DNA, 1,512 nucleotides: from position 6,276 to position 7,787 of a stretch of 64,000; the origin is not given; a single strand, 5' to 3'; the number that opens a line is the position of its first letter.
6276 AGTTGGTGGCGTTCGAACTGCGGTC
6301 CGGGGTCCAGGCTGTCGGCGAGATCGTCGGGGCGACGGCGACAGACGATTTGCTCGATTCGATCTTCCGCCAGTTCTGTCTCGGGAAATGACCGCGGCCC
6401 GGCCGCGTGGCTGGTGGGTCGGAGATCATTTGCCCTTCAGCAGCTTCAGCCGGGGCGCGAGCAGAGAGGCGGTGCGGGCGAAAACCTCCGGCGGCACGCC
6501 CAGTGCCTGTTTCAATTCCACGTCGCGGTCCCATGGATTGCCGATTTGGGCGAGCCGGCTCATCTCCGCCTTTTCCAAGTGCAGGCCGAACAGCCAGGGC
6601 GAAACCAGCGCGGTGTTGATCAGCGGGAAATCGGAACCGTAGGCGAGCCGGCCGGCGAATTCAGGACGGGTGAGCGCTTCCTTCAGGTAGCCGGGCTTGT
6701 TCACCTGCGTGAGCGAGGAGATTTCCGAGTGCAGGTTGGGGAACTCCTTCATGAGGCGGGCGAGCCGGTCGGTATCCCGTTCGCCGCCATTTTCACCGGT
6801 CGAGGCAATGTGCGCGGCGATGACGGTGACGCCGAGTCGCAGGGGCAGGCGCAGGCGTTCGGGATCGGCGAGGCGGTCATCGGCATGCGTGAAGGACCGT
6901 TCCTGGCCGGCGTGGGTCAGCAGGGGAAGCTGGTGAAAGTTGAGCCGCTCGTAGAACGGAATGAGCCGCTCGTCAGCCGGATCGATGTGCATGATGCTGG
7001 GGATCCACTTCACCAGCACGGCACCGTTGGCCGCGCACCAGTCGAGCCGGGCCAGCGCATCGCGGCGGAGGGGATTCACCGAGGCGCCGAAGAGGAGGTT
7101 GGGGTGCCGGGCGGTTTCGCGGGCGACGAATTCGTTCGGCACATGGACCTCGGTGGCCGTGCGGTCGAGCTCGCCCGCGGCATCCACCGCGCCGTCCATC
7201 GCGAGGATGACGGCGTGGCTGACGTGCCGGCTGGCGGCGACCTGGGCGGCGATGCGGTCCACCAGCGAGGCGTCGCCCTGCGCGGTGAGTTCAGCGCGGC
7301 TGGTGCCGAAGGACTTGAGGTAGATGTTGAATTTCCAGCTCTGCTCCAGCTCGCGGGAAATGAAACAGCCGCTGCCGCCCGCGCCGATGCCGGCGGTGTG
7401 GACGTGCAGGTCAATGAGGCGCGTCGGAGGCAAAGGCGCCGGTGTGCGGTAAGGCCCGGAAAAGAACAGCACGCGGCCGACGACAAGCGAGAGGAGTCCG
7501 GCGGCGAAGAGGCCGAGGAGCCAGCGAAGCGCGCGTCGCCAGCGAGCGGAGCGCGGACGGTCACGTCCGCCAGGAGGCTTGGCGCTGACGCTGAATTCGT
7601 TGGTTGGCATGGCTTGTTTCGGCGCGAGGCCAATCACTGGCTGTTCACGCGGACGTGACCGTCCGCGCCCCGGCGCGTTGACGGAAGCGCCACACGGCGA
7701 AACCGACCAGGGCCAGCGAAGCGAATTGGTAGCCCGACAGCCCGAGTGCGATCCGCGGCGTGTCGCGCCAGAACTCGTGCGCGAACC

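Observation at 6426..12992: Gap-free ten-gene operon linking a Tes-like radical SAM enzyme, an Lgt-family transferase, an amidohydrolase and six membrane proteins of unknown function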

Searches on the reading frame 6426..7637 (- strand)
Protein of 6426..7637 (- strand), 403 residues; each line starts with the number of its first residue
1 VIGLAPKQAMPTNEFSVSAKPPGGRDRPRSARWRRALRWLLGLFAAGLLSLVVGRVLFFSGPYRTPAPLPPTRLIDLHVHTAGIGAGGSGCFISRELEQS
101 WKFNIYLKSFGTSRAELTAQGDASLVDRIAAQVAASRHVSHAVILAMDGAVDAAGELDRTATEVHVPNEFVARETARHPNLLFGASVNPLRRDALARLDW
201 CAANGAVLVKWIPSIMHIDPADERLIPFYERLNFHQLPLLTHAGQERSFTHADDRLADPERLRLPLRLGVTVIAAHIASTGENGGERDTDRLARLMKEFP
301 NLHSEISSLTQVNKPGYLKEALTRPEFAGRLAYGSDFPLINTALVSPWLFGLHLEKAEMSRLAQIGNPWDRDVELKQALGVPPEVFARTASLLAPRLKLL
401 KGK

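Call 4: search_protein_families(library=pfam, proteins=[window:6426-7637:-], max_evalue=0.01)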
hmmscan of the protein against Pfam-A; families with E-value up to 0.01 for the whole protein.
window:6426-7637:- (403 aa): 0 families

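Call 5: search_protein_families(library=ncbifam, proteins=[window:6426-7637:-], max_evalue=0.01)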
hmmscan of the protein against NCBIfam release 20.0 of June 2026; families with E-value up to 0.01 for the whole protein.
window:6426-7637:- (403 aa): 0 families

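Call 17: search_solved_structures(query=window:6426-7637:-, max_evalue=1, show_alignments=1)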
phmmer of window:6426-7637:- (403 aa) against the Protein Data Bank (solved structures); distinct sequences matched with E-value up to 1: 0.

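Call 42: search_protein_families(library=pfam, proteins=[window:6426-7637:-], max_evalue=1)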
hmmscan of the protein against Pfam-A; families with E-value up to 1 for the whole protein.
window:6426-7637:- (403 aa): 0 families

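Call 43: search_protein_families(library=ncbifam, proteins=[window:6426-7637:-], max_evalue=0.1)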
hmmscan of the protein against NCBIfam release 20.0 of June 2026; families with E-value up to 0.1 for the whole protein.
window:6426-7637:- (403 aa): 0 families

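Call 71: search_protein_representatives(protein=window:6426-7637:-)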
Query: 403 residues. Proteins with E-value up to 0.001 (for the whole library): 1362; up to 1e-10: 883; up to 1e-30: 259. The best 150 are listed.
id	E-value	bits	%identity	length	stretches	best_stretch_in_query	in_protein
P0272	2.4e-131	454.9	58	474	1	39-393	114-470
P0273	7.4e-127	440.1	59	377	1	55-394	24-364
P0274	4.4e-112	391.5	54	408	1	47-397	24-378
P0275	4.5e-103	361.8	80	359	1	189-398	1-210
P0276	1.6e-102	360.0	50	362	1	36-394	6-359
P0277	4.6e-96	338.7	48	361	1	49-391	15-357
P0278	3.1e-92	326.1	50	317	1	98-398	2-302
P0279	2.8e-88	313.1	52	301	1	99-393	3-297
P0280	1.1e-84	301.3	48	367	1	45-393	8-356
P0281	8.7e-82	291.7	42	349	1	52-393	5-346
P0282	1.8e-80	287.4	48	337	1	28-322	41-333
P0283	6.3e-77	275.7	48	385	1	67-389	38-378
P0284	5.4e-73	262.7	72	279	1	216-391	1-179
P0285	7.7e-73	262.2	44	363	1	71-393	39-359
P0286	3.3e-71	256.9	43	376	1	43-393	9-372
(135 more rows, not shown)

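Call 73: search_solved_structures(query=A5, max_evalue=0.1, show_alignments=1)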
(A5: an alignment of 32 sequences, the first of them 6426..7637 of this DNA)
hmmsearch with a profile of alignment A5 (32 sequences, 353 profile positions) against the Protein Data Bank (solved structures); distinct sequences matched with E-value up to 0.1: 7.
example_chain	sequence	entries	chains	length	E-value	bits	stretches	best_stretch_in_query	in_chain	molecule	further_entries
3irs_A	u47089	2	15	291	1.7e-06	30.3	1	119-317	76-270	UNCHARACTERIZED PROTEIN BB4693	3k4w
3cjp_A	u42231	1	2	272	0.0039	19.3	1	224-299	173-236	Predicted amidohydrolase, dihydroorotase family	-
2f6k_A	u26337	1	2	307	0.039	16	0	224-297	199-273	metal-dependent hydrolase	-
2ffi_A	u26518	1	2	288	0.048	15.7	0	192-304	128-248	2-pyrone-4,6-dicarboxylic acid hydrolase, putative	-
8sm6_A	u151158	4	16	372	0.06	15.4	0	128-202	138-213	Amidohydrolase family protein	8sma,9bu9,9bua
4i6k_A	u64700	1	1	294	0.062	15.3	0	264-297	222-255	Amidohydrolase family protein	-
6uvz_A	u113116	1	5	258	0.066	15.3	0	224-311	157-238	Amidohydrolase 2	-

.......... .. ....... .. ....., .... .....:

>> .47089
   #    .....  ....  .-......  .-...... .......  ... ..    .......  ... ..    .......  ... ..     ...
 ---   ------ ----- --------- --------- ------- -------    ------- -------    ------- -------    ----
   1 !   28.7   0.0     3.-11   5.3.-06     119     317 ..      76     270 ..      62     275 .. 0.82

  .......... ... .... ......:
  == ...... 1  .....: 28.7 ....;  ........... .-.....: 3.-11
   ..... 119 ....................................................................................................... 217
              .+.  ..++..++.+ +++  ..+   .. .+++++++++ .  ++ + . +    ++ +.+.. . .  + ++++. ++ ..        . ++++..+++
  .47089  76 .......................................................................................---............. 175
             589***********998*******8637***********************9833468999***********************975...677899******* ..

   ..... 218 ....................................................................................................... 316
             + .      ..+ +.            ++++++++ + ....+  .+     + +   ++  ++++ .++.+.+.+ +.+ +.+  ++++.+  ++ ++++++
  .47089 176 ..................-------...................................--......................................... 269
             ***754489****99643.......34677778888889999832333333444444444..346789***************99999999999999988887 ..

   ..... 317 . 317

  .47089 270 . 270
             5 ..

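Call 74: search_protein_families(library=pfam, alignment_id=A5, max_evalue=0.01)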
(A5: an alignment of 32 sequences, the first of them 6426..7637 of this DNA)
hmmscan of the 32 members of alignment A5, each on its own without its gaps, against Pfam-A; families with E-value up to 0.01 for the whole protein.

A. member 1, window:6426-7637:- (403 aa): 0 families

B. families by the number of members that match (of 32 scanned): 3 families
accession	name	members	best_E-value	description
PF04909.20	Amidohydro_2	29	6.8e-21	Amidohydrolase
PF12823.12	DUF3817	1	5.8e-21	Domain of unknown function (DUF3817)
PF25591.1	LRV_2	1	0.0065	Leucine Rich Repeat Variant domain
